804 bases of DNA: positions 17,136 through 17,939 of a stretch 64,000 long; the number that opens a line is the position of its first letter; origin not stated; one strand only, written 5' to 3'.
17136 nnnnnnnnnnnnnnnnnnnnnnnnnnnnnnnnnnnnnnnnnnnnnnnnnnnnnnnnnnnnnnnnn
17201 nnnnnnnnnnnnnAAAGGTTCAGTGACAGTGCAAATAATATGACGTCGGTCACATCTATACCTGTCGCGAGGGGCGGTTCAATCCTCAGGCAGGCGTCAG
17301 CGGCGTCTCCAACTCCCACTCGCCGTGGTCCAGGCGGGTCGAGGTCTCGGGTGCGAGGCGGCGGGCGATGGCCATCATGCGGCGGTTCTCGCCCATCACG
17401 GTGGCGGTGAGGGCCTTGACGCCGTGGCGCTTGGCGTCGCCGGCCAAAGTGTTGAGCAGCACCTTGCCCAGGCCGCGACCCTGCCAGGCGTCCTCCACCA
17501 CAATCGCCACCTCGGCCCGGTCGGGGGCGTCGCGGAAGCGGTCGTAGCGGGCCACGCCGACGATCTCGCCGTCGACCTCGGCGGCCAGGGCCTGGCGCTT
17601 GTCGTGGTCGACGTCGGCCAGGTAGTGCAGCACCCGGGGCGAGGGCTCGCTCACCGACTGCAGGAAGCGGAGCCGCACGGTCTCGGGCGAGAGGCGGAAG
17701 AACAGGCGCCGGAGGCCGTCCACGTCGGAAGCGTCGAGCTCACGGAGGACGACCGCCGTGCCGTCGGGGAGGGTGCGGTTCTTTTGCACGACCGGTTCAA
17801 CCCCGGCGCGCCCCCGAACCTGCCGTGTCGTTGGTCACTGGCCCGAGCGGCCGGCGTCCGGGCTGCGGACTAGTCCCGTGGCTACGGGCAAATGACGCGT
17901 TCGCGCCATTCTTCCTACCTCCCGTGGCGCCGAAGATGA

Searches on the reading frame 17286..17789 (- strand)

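Call 62: search_protein_families(library=pfam, proteins=[window:17286-17789:-], max_evalue=0.00001)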
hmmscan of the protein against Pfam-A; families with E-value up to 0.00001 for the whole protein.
window:17286-17789:- (167 aa): 3 families
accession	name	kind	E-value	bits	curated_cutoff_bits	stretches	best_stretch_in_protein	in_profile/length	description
PF00583.31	Acetyltransf_1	-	3.9e-14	53.4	20.7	1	56-144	24-113/116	Acetyltransferase (GNAT) family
PF13302.13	Acetyltransf_3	-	3.3e-08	34.7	25.4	1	13-145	2-135/138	Acetyltransferase (GNAT) domain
PF13508.13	Acetyltransf_7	-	5.1e-08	33.6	27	1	65-127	3-65/84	Acetyltransferase (GNAT) domain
